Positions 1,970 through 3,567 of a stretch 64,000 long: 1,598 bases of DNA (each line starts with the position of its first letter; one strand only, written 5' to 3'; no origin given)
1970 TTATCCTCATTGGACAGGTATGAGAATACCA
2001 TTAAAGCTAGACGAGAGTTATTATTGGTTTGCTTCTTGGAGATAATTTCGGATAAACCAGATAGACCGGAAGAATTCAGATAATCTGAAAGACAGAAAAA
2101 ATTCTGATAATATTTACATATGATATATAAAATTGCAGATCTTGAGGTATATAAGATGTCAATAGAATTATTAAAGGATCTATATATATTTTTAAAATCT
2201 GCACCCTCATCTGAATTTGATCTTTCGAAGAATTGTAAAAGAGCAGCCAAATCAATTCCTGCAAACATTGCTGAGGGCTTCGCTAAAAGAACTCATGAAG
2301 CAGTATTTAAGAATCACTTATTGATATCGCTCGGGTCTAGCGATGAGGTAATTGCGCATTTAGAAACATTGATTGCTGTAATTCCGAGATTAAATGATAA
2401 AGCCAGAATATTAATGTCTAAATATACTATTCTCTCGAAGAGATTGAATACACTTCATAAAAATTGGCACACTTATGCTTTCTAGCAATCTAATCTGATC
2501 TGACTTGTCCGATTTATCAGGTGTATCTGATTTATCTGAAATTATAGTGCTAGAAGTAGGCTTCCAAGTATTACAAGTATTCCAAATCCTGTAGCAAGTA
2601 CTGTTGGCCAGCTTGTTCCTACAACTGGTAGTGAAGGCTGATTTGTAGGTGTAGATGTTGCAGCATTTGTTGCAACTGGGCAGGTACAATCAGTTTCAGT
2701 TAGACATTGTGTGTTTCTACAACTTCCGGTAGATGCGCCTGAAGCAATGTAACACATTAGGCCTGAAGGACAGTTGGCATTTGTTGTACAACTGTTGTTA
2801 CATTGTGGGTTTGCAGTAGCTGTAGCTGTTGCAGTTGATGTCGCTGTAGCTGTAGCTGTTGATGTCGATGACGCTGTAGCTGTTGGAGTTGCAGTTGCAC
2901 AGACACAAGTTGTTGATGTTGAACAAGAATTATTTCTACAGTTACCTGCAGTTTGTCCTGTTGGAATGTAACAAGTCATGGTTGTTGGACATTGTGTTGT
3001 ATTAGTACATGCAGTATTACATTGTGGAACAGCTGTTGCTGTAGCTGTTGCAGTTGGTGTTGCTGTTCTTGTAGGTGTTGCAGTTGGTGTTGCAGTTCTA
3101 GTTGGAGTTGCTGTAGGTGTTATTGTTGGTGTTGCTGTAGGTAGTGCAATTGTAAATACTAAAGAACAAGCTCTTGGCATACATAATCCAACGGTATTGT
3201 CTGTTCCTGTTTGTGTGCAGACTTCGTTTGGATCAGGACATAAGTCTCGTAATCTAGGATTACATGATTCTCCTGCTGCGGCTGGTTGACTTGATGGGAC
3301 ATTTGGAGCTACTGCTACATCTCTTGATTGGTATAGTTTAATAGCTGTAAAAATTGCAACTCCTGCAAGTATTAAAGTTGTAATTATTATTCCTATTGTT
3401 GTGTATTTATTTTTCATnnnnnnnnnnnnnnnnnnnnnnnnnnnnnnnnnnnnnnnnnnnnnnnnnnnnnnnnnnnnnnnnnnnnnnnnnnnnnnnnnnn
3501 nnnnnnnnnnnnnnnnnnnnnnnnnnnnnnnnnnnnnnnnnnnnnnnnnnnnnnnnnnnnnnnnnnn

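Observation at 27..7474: Surface locus linking a PMT-type O-mannosyltransferase to Thr/Pro-linker Cys-rich proteins co-transcribed with pilN-pilO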

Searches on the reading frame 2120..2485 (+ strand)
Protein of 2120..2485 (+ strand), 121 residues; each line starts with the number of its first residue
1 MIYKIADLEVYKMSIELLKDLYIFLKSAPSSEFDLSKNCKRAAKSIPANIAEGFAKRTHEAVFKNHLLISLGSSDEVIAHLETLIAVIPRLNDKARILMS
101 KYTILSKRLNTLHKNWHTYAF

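Call 3: search_protein_families(library=pfam, proteins=[window:2120-2485:+], max_evalue=0.1)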
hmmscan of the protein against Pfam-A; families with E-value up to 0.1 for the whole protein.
window:2120-2485:+ (121 aa): 2 families
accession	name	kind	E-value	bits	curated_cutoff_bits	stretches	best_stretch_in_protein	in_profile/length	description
PF05635.17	23S_rRNA_IVP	-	4.4e-19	69.1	33.8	1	7-110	2-105/106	23S rRNA-intervening sequence protein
PF16235.10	DUF4894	-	0.053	14.3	28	0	5-40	39-74/122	Domain of unknown function (DUF4894)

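Call 4: search_protein_families(library=ncbifam, proteins=[window:2120-2485:+], max_evalue=0.1)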
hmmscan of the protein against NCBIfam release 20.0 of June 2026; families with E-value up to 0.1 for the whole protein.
window:2120-2485:+ (121 aa): 3 families
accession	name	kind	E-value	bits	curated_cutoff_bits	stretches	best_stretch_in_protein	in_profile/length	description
TIGR02436.1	TIGR02436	subfamily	1.1e-17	64.2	24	1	10-115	1-107/109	four helix bundle protein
NF008911.0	PRK12275.1-2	subfamily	3.3e-14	53.4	137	1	6-112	5-111/118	hypothetical protein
NF008912.0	PRK12275.1-6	subfamily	9.4e-10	38.6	124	1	5-116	3-111/117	hypothetical protein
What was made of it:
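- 2120..2485 (+): Four-helix-bundle protein (23S_rRNA_IVP family). Not a conserved member of the locus. Pfam 4.4e-19, TIGR02436 1.1e-17 (calls 3, 4).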

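Call 8: find_encoding_contigs(protein=window:2120-2485:+, flank=10000, max_places=6)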
Protein window:2120-2485:+ (121 aa): 4 contigs read that carry it; 3 places shown.
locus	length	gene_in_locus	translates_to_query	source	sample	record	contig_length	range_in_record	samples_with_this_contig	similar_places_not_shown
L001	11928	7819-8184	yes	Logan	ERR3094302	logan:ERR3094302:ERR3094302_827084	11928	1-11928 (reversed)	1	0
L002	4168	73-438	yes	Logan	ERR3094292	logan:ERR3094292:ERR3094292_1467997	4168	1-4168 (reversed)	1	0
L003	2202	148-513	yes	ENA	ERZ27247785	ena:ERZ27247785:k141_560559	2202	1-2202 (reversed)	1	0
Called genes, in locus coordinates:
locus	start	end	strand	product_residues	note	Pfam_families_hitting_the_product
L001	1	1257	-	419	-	?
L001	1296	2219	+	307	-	PF03816:LytR_cpsA_psr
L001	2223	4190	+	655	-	PF10060:DUF2298 (weak)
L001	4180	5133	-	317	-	-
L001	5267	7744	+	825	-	PF02366:PMT, PF13231:PMT_2, PF16192:PMT_4TMC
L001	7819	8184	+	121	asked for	PF05635:23S_rRNA_IVP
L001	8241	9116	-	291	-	-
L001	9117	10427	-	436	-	-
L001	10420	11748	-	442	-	PF16656:Pur_ac_phosph_N (weak), PF19077:Big_13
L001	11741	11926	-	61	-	?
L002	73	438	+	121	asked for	PF05635:23S_rRNA_IVP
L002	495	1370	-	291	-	-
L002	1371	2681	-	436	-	-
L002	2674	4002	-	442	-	PF16656:Pur_ac_phosph_N (weak), PF19077:Big_13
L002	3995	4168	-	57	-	?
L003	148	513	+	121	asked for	PF05635:23S_rRNA_IVP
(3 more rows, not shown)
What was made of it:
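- Checked: Cys-rich 'CysB' 3418-4728: ATG start, 436 aa, as called on public contigs (call 8). The real protein is 825 aa (L001:5267-7744, call 8).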

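Call 17: search_solved_structures(query=L001:5267-7744:+, max_evalue=1, show_alignments=2)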
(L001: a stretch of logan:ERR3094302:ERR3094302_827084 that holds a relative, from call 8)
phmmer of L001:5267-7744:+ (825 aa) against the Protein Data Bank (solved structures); distinct sequences matched with E-value up to 1: 2.
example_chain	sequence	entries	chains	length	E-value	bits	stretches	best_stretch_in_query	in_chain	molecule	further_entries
9i5k_A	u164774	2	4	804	4.2e-06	28.9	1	658-778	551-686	Dolichyl-phosphate-mannose--protein mannosyltransferase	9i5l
6p25_A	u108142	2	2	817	0.00049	22.1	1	656-780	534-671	Dolichyl-phosphate-mannose--protein mannosyltransferase 1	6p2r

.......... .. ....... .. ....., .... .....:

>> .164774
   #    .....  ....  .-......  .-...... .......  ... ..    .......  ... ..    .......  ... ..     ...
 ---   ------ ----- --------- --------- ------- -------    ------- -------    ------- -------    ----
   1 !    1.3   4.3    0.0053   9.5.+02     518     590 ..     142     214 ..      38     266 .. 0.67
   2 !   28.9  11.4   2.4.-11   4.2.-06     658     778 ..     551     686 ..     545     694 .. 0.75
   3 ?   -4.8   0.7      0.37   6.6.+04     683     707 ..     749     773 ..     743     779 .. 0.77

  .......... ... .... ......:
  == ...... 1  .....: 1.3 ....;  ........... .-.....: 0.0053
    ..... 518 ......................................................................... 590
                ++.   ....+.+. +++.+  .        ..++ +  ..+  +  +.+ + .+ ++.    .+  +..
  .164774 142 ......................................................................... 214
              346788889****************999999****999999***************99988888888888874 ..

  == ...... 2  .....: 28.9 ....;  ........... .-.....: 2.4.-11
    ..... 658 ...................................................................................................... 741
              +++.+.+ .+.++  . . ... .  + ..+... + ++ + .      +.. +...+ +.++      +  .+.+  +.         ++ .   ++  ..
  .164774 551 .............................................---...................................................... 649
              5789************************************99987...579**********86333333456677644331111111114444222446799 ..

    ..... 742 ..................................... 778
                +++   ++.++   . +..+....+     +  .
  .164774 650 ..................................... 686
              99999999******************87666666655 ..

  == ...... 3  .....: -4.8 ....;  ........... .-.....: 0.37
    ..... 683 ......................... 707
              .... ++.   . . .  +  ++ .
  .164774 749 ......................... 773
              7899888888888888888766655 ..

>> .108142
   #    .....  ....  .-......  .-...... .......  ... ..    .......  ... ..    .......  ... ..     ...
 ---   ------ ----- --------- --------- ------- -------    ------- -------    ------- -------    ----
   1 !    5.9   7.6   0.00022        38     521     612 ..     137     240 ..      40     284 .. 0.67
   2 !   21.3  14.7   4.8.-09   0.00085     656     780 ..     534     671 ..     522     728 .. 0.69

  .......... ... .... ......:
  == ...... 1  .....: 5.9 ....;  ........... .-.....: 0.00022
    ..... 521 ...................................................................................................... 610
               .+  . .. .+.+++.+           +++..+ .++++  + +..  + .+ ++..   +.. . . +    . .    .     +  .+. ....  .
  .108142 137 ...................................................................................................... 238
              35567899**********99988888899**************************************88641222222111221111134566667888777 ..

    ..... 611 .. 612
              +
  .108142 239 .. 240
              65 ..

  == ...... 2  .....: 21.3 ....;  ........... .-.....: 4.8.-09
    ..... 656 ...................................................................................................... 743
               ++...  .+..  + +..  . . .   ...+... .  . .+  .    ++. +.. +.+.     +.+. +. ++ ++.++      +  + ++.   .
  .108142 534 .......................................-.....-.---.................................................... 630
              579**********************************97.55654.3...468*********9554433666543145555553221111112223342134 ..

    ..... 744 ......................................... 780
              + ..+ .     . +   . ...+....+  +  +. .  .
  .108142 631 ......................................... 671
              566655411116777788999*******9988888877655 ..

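Call 20: search_protein_families(library=pfam, proteins=[L001:5267-6580:+, L001:4180-5133:-, L001:2223-4190:+], max_evalue=0.1)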
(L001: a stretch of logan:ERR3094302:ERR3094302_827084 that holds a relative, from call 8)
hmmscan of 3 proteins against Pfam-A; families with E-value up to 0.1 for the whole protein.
L001:5267-6580:+ (438 aa): 0 families

L001:4180-5133:- (317 aa): 0 families

L001:2223-4190:+ (655 aa): 1 family
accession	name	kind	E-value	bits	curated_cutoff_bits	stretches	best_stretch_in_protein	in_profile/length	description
PF10060.15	DUF2298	-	0.011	15.2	27.8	0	51-230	2-178/488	Uncharacterized membrane protein (DUF2298)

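Call 72: search_protein_families(library=ncbifam, proteins=[L001:1296-2219:+, L001:2223-4190:+, L001:4180-5133:-], max_evalue=0.01)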
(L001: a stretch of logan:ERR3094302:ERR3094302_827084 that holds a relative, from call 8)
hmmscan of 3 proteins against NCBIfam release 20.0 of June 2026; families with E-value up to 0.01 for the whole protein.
L001:1296-2219:+ (307 aa): 4 families
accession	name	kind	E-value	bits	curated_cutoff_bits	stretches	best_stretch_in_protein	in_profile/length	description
TIGR00350.1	lytR_cpsA_psr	domain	6.2e-32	111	62.3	1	54-216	3-150/152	LCP family glycopolymer transferase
NF006897.1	PRK09379.1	equivalog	1.1e-30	106.9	441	2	34-146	58-173/298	polyisoprenyl-teichoic acid--peptidoglycan teichoic acid transferase TagU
NF047591.1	ligase_LytR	equivalog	3.4e-17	62.8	450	1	33-245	55-261/336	glycopolymer--peptidoglycan transferase LytR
NF051849.1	LCP_trans_Cps2A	equivalog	3.9e-17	62.6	650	2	157-260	328-426/477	LCP family glycopolymer transferase CpsA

L001:2223-4190:+ (655 aa): 1 family
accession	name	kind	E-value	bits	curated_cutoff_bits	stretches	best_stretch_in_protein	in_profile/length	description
TIGR03662.1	Chlor_Arch_YYY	subfamily_domain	3.7e-20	72.2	300.25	2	568-652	640-726/727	chlor_Arch_YYY domain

L001:4180-5133:- (317 aa): 1 family
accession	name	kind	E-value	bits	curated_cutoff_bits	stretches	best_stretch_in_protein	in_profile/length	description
NF047440.1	LA3751_2_3_fam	subfamily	0.0023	16.8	200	0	5-306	88-379/460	LA_3751/LA_3752 family putative glycosyltransferase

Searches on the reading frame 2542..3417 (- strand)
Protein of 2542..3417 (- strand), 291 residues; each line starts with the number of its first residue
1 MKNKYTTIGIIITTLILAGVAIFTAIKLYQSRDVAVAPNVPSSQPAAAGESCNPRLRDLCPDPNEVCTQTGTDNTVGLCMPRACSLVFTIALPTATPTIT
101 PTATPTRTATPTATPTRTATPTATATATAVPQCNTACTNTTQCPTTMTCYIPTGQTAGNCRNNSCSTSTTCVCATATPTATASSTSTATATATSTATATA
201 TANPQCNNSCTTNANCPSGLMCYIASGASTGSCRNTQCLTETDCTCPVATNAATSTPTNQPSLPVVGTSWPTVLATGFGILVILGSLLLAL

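Call 3: search_protein_families(library=pfam, proteins=[window:2542-3417:-], max_evalue=0.1)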
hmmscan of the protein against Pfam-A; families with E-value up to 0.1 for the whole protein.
window:2542-3417:- (291 aa): 0 families

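Call 4: search_protein_families(library=ncbifam, proteins=[window:2542-3417:-], max_evalue=0.1)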
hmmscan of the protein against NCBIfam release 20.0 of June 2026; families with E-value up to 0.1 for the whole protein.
window:2542-3417:- (291 aa): 0 families
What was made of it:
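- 2542..3417 (-): CysA, 291 aa. N-terminal signal-anchor, invariant unpaired Cys84 (3166-3168) in a C-x-L-x-F-T motif, TP/TA linkers, two 8-Cys modules, and a C-terminal LPVVG (2617-2631) + WPT + TM sorting-type signal. No Pfam or NCBIfam hit (calls 3, 4).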

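Call 48: find_homologous_proteins(query=window:2542-3417:-)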
Query window:2542-3417:- (291 aa): 234 proteins with E <= 0.001 among 8000 candidates; the best 120 are listed.
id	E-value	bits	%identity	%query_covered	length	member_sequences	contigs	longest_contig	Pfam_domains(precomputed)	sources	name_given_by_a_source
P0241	3.5e-172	589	100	100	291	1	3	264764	-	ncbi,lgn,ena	-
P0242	1.4e-94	335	61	100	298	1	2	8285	-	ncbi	-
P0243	2.8e-89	317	59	99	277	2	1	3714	-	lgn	-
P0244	7.4e-86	306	58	100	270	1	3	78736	-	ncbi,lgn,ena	ncbi:MAG: hypothetical protein AAB778_01915 [Patescibacteria group bacterium]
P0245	3.3e-83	297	54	100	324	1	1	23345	-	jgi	jgi:hypothetical protein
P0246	8.9e-82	293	58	99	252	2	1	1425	-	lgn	-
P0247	3.0e-81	291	55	100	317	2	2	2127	-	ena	-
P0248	7.1e-81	290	55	100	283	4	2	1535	-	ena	-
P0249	2.5e-80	288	56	100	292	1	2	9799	-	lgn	-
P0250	8.8e-80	286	52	100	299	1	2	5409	-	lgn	-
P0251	5.7e-78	280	52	65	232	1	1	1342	-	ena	-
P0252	4.3e-77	277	56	100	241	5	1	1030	-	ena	-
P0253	2.0e-76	275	55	100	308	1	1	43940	-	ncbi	-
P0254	4.9e-76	274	54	100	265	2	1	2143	-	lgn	-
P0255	6.1e-76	274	57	100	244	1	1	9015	-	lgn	-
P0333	6.5e-38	149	39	100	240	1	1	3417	-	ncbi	-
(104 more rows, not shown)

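Call 49: find_encoding_contigs(protein=P0241, flank=10000, max_places=3)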
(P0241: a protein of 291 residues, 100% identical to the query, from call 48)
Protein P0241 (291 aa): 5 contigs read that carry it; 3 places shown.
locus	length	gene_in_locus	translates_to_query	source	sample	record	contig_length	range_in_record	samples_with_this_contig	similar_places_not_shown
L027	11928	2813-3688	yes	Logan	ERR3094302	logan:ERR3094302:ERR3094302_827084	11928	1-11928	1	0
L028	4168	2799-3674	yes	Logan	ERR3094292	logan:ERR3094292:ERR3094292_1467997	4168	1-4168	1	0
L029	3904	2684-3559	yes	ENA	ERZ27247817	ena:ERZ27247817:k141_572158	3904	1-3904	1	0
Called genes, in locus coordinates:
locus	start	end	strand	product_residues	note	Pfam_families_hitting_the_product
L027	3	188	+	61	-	?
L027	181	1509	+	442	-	PF16656:Pur_ac_phosph_N (weak), PF19077:Big_13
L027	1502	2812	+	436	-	-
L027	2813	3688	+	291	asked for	-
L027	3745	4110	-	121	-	PF05635:23S_rRNA_IVP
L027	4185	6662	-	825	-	PF02366:PMT, PF13231:PMT_2, PF16192:PMT_4TMC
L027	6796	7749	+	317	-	-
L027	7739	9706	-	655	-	PF10060:DUF2298 (weak)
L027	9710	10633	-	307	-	PF03816:LytR_cpsA_psr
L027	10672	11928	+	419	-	?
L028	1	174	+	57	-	?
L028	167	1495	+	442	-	PF16656:Pur_ac_phosph_N (weak), PF19077:Big_13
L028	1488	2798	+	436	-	-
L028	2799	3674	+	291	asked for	-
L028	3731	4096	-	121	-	PF05635:23S_rRNA_IVP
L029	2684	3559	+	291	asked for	-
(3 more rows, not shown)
